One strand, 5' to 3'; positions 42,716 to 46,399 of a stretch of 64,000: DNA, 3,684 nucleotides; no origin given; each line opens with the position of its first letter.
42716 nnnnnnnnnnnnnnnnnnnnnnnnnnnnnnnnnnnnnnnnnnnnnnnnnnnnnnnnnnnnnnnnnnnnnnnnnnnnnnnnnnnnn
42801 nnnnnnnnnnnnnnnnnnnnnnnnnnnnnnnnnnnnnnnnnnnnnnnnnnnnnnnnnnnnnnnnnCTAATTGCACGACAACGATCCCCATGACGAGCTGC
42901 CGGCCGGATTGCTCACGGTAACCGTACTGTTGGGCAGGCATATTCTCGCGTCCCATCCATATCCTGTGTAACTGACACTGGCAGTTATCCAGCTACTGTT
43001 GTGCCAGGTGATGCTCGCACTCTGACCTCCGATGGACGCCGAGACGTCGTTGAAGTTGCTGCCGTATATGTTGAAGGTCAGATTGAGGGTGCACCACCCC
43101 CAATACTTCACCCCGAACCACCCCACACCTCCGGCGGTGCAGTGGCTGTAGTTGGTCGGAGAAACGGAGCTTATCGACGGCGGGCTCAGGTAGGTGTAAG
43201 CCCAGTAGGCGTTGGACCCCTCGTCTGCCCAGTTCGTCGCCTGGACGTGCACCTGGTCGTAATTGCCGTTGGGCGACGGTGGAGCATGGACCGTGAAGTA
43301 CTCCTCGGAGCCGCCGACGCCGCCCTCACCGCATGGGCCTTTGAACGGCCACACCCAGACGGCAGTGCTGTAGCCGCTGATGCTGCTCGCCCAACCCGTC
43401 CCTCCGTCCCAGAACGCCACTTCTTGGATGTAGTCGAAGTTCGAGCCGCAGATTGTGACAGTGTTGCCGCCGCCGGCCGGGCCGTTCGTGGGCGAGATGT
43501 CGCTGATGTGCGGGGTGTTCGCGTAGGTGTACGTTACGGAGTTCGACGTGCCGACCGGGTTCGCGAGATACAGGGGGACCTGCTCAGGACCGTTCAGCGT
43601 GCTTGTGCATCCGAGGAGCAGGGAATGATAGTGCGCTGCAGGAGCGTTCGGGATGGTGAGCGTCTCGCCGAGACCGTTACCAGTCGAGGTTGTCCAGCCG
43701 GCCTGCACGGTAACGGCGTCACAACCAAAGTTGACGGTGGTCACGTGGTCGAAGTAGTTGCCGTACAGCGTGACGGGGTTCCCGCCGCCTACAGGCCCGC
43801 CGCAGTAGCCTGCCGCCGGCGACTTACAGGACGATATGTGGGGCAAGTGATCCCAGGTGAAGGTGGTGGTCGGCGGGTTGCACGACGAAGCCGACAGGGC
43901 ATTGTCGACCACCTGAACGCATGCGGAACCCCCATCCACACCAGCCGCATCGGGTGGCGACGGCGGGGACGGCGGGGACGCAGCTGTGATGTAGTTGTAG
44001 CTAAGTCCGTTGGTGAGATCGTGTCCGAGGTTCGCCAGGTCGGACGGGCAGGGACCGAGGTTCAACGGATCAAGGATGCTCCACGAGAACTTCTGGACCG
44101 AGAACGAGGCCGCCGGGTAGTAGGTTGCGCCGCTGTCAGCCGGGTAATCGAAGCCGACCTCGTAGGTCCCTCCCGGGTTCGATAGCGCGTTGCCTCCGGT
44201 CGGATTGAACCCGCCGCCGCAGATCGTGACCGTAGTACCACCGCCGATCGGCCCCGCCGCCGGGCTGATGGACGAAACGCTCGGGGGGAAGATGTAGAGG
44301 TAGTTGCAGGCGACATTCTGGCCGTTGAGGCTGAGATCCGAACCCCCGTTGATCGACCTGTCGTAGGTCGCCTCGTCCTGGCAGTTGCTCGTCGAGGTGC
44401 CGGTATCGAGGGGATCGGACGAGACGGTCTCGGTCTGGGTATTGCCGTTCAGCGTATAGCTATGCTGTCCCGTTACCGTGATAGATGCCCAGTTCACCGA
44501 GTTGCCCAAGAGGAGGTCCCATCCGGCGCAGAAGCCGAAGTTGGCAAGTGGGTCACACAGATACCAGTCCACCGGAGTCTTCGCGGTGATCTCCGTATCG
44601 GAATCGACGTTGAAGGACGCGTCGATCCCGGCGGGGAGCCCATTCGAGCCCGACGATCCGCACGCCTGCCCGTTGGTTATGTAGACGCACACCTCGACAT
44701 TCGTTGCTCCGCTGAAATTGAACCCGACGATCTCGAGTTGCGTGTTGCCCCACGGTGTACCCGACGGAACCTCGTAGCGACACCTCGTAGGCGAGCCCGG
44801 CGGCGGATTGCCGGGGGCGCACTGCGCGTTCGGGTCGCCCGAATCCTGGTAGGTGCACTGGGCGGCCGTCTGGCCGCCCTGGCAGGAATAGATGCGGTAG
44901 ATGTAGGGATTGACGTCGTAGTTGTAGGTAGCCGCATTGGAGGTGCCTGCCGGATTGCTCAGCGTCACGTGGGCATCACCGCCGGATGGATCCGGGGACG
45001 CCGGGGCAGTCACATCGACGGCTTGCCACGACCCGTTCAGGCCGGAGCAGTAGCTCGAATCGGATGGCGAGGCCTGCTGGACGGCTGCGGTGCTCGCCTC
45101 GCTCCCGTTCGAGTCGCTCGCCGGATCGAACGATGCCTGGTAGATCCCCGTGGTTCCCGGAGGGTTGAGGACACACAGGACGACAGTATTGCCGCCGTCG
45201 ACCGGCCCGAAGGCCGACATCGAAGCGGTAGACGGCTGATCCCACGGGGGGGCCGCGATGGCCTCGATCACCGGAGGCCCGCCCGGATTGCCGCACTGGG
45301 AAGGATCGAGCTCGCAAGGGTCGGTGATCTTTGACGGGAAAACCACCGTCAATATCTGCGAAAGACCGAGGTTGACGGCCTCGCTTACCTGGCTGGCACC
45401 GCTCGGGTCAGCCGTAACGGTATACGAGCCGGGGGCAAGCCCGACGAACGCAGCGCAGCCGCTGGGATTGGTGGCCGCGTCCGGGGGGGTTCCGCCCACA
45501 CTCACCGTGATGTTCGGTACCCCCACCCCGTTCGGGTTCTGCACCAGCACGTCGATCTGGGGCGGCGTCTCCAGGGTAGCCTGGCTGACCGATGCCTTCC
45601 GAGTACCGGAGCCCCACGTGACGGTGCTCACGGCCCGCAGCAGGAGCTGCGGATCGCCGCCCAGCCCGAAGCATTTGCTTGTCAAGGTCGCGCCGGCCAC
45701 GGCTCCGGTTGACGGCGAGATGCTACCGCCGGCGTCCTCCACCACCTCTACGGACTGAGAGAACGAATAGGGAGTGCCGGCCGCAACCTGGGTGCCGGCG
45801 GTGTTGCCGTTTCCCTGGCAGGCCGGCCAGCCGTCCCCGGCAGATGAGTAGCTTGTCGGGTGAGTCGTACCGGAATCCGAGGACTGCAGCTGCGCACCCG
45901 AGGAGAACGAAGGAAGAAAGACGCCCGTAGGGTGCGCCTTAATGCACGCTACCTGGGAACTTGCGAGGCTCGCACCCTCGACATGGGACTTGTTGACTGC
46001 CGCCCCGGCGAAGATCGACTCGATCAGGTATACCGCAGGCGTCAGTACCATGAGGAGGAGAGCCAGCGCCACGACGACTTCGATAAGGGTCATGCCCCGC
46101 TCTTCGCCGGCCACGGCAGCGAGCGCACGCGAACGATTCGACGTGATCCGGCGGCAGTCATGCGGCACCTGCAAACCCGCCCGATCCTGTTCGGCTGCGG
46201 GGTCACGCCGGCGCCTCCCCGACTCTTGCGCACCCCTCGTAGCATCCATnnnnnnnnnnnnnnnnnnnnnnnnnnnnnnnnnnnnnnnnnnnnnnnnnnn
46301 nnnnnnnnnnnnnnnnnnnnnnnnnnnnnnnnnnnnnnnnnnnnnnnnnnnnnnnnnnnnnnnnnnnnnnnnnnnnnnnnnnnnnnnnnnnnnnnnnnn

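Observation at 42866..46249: PilV-like modular pilins built from a pilin head plus CarboxypepD_reg-like and serial IPT/TIG-like Ig domains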

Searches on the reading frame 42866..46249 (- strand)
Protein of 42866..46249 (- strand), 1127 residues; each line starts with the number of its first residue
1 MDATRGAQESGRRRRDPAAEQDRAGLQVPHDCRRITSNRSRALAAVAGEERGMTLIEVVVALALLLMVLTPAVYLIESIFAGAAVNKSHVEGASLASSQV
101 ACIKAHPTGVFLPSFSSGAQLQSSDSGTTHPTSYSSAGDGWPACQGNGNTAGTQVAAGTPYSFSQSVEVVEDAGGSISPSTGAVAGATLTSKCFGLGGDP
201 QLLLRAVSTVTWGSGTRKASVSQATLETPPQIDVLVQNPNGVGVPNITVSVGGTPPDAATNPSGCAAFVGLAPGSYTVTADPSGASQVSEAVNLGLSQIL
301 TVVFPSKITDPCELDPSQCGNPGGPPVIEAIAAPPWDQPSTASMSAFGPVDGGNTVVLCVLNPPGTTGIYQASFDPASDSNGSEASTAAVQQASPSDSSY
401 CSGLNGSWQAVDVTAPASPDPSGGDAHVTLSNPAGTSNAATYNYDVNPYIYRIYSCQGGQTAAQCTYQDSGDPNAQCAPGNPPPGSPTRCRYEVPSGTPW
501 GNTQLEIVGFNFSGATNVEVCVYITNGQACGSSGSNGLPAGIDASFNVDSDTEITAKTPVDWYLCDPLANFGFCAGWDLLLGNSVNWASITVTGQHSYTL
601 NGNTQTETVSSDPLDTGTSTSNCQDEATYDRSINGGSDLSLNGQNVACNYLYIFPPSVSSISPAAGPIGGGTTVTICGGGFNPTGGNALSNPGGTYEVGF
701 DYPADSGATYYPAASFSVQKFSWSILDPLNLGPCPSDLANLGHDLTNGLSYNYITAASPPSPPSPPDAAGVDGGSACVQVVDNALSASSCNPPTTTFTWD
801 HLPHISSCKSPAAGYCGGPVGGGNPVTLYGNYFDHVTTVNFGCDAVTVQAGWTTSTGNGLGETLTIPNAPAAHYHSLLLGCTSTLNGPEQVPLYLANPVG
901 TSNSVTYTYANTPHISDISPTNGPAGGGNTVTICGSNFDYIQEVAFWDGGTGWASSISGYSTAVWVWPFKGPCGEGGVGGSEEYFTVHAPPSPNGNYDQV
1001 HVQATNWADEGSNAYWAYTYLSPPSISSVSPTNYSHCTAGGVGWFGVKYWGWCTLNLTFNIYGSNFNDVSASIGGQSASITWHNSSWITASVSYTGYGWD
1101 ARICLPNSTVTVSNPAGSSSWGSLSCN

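Call 6: search_protein_families(library=pfam, proteins=[window:42866-46249:-], max_evalue=0.1)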
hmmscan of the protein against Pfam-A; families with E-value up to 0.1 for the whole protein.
window:42866-46249:- (1127 aa): 5 families
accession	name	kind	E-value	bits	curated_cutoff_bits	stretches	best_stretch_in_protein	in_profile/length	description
PF01833.30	TIG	-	1.7e-14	54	20.9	3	913-939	1-30/84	IPT/TIG domain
PF13620.12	CarboxypepD_reg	-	1.7e-07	31.9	32.3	1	232-302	2-77/82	Carboxypeptidase regulatory-like domain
PF07963.17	N_methyl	-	5.7e-05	23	21.2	1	50-72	4-26/27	Prokaryotic N-terminal methylation motif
PF17210.9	SdrD_B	-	0.046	14.4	29.7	0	236-285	16-70/112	SdrD B-like domain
PF13715.12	CarbopepD_reg_2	-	0.091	13.2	32.2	0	237-301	7-71/88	CarboxypepD_reg-like domain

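Call 13: find_homologous_proteins(query=window:42866-46249:-, max_evalue=0.001)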
Query window:42866-46249:- (1127 aa): 2 proteins with E <= 0.001 among 8000 candidates.
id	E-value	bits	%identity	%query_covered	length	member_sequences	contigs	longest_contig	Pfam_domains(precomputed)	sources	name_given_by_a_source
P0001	0.0e+0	2579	100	100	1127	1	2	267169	PF01833.31,PF13620.13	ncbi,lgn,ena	-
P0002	1.2e-98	350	34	97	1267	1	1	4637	PF01833.31,PF13620.13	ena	-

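Call 14: find_encoding_contigs(protein=P0001, flank=10000, max_places=4)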
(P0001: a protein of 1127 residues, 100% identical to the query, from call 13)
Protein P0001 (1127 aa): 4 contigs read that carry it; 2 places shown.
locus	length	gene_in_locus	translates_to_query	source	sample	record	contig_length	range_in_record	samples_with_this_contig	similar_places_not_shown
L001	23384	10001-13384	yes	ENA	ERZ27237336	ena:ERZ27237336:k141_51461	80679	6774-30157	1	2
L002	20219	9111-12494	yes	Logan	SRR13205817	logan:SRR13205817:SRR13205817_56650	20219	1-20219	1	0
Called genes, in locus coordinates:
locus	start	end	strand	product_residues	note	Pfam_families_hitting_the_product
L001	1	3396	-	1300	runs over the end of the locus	PF01833:TIG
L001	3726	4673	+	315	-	PF07963:N_methyl (weak)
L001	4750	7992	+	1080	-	-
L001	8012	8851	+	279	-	-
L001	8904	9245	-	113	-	-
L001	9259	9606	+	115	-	-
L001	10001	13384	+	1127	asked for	PF13620:CarboxypepD_reg, PF01833:TIG (weak)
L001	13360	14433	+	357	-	PF07963:N_methyl (weak)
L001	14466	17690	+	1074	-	-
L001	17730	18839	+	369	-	-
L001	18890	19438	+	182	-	-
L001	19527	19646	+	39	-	-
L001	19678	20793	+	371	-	PF02771:Acyl-CoA_dh_N, PF02770:Acyl-CoA_dh_M, PF00441:Acyl-CoA_dh_1, PF08028:Acyl-CoA_dh_2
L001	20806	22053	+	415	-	-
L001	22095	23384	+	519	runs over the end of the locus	PF00528:BPD_transp_1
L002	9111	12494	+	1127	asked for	PF13620:CarboxypepD_reg, PF01833:TIG (weak)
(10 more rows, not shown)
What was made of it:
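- The identical protein is encoded on independent assemblies (calls 13, 14).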

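Call 15: find_encoding_contigs(protein=P0002, flank=10000, max_places=4)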
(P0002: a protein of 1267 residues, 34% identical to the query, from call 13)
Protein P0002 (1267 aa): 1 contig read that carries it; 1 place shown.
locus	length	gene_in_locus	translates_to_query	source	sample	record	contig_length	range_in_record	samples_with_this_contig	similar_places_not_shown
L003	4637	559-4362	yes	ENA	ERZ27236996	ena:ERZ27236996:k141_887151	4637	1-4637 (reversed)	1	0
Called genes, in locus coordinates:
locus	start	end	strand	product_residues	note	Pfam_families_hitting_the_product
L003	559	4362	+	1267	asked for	PF13620:CarboxypepD_reg (weak), PF01833:TIG (weak)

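Call 26: search_solved_structures(query=window:42866-46114:-, max_evalue=1)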
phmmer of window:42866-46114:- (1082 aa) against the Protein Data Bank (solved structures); distinct sequences matched with E-value up to 1: 9.
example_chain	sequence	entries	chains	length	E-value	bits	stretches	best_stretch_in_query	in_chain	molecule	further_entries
5lsp_A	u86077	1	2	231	0.00058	21.1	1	597-647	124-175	Hepatocyte growth factor receptor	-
6gcu_A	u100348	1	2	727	0.002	19.4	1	600-646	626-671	Hepatocyte growth factor receptor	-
2uzx_B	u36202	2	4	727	0.002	19.4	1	600-646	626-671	HEPATOCYTE GROWTH FACTOR RECEPTOR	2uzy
7mo7_E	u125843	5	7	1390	0.016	16.4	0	600-645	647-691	Hepatocyte growth factor receptor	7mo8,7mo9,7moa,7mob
6amm_L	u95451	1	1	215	0.029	15.5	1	552-617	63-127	CAT192 Fab Light chain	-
7m0r_A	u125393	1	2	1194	0.034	15.3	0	859-896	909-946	Plexin-A4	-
5l5k_A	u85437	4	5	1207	0.035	15.2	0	859-896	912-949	Plexin-A4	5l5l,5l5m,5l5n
5l7n_A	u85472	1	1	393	0.063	14.4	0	608-645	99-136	Plexin-A1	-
9if9_B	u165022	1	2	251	0.4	11.7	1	225-334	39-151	E3 ubiquitin-protein ligase pellino homolog 1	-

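Call 27: search_protein_families(library=ncbifam, proteins=[window:42866-46249:-], max_evalue=0.01)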
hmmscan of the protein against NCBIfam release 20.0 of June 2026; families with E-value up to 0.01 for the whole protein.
window:42866-46249:- (1127 aa): 2 families
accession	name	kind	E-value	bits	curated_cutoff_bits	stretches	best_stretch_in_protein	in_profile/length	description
NF041013.1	T4P_ComGE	equivalog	0.00099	19.2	49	1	51-103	4-56/83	competence type IV pilus minor pilin ComGE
TIGR02532.1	IV_pilin_GFxxxE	domain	0.0021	17.8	16.3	1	51-69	2-20/24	prepilin-type N-terminal cleavage/methylation domain-containing protein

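Call 34: find_related_loci(query=A1, collection=genome_contigs, flank=10000)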
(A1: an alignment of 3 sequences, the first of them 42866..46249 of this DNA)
Query A1 (1127 aa) in genome_contigs; peptide patterns used: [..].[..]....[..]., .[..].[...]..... (x = any residue, [..] = any of these).
598 stretches matched a pattern (row limit reached: there are more); 2 encode a relative of the query (tblastn E <= 1e-3); 2 distinct loci.
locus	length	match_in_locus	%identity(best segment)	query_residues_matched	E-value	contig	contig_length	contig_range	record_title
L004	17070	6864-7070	38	236-300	1e-6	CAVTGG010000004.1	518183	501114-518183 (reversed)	MAG: uncultured Acidobacteriota bacterium isolate MFD09212.bin.1.4 genome assembly, contig: contig_24463, whole genome s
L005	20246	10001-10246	35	224-301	1e-5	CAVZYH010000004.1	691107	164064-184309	MAG: uncultured Acidobacteriota bacterium isolate MFD01716.bin.1.125 genome assembly, contig: contig_9092, whole genome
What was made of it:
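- Tried and rejected: The source organism was not recovered (call 34).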

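Call 35: list_cluster_members(proteins=[P0001, P0003, P0002, P0005, P0007, P0018, P0023, P0104, P0124, P0064])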
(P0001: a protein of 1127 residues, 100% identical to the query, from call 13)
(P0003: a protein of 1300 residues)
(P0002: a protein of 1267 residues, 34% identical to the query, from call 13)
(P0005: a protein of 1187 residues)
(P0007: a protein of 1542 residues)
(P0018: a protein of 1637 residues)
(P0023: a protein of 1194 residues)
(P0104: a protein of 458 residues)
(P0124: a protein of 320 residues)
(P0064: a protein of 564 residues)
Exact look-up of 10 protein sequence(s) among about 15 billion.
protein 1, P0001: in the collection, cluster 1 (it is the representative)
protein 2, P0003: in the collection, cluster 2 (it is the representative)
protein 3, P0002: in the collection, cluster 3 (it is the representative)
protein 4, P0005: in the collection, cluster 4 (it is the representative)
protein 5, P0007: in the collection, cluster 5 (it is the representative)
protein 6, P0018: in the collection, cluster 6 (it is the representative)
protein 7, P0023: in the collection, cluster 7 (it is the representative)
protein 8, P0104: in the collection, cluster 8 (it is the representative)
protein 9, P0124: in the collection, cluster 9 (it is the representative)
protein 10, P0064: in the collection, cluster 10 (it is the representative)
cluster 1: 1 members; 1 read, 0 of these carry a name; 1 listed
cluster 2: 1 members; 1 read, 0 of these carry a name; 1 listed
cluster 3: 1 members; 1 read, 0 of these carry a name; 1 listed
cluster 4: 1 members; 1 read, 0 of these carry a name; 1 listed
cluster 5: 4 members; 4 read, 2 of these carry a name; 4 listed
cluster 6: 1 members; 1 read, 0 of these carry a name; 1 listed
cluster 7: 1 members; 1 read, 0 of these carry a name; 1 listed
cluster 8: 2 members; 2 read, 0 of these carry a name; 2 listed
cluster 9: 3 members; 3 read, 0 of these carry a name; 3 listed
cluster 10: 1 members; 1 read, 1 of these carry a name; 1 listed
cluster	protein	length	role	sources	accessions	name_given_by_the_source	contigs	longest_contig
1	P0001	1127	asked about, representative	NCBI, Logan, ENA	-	-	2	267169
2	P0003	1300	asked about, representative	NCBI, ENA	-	-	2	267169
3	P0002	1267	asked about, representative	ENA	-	-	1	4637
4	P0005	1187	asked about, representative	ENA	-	-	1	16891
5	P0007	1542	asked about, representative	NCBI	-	-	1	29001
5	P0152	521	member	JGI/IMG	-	hypothetical protein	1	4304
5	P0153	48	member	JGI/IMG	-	hypothetical protein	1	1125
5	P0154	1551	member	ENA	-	-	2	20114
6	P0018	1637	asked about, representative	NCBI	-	-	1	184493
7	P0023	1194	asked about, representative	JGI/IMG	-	-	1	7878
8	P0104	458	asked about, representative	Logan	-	-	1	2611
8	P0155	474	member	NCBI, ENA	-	-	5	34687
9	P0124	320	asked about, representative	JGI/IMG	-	-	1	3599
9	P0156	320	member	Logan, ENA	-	-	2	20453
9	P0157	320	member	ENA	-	-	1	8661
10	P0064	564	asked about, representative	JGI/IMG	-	prepilin-type N-terminal cleavage/methylation domain-containing protein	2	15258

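Call 42: predict_structure(alignment_id=A1)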
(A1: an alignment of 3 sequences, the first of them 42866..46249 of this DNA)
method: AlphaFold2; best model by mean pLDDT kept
length: 1127 residues; sequences in the alignment: 3
mean_pLDDT: 29.6   pTM: 0.23
mean pLDDT of the five models: 29.6, 27.3, 26.9, 26.6, 24.8
residues with pLDDT >= 90: 0; 70-90: 0; 50-70: 19; < 50: 1108
segments of 3 or more residues with pLDDT < 50: 1-53, 55-59, 65-1032, 1035-1053, 1060-1077, 1081-1088, 1094-1127
pLDDT, mean of each block of 10 residues (from residue 1): 32 30 27 26 31 46 48 35 24 21 22 23 22 23 23 23 22 24 23 24 27 28 28 34 38 30 31 39 39 32 30 28 28 27 23 37 39 34 30 35 39 36 34 33 30 22 24 27 25 23 29 36 34 28 35 30 32 34 33 32 29 23 23 21 23 21 22 21 22 22 23 22 22 25 22 22 26 22 22 21 22 23 22 24 22 25 24 23 22 23 24 33 30 42 41 34 31 32 40 35 33 30 40 46 35 50 44 48 45 45 38 35 34
secondary structure, 60 per line:
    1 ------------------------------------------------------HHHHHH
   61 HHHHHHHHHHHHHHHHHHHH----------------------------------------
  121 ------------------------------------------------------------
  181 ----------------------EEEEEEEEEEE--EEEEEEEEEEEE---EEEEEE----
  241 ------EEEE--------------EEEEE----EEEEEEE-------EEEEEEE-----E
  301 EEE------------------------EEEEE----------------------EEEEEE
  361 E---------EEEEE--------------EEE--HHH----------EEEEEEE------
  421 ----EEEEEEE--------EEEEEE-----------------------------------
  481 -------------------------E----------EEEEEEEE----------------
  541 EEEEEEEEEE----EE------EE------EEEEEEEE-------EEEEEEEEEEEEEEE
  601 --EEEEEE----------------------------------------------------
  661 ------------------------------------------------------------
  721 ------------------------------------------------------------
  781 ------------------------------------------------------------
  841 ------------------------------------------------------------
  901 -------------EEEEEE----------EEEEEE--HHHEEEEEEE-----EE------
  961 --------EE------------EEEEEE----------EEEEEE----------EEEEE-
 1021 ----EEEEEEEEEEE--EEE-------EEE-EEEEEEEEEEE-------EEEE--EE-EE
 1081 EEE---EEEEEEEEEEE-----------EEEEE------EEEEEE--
elements in order (helices of 4 or more, strands of 3 or more residues): H55-80 E203-213 E216-227 E231-236 E247-250 E265-269 E274-280 E288-294 E300-303 E328-332 E355-361 E371-375 E390-392 E408-414 E425-431 E440-445 E517-524 E541-550 E571-578 E586-600 E603-608 E914-919 E930-935 E941-947 E983-988 E999-1004 E1015-1019 E1025-1035 E1038-1040 E1048-1050 E1052-1062 E1070-1073 E1079-1083 E1087-1097 E1109-1113 E1120-1125
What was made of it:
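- The full-length model failed (pLDDT 29.6; call 42), so the extended-stalk geometry is an estimate.
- Tried and rejected: No fold search was run on it (call 42).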

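Call 58: search_protein_families(library=pfam, proteins=[P0002], max_evalue=0.01)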
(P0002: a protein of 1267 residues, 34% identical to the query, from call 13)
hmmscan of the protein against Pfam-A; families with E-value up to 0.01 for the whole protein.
P0002 (1267 aa): 3 families
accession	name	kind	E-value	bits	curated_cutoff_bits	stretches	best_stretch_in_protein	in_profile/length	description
PF01833.30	TIG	-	5.6e-24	84.4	20.9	3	781-878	1-84/84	IPT/TIG domain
PF13620.12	CarboxypepD_reg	-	1e-06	29.4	32.3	1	219-291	2-72/82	Carboxypeptidase regulatory-like domain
PF07963.17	N_methyl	-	2.4e-05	24.2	21.2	1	28-51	2-25/27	Prokaryotic N-terminal methylation motif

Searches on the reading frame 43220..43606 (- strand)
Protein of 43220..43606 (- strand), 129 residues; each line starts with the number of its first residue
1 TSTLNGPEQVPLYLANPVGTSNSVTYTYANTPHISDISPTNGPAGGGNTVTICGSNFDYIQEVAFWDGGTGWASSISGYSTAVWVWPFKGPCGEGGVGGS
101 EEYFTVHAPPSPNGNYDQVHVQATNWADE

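Call 88: find_related_loci(query=A7, collection=metagenome_contigs, flank=10000)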
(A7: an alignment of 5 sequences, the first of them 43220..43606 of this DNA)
Query A7 (129 aa) in metagenome_contigs; peptide patterns used: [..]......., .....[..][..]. (x = any residue, [..] = any of these).
96 stretches matched a pattern, but none encodes a relative of the query by tblastn (E <= 1e-3).
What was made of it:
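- Tried and rejected: metagenome_contigs scan with the family-specific motifs YTYANTP and ICGSN(L/F)(Q/D)Y found no relative (call 88).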
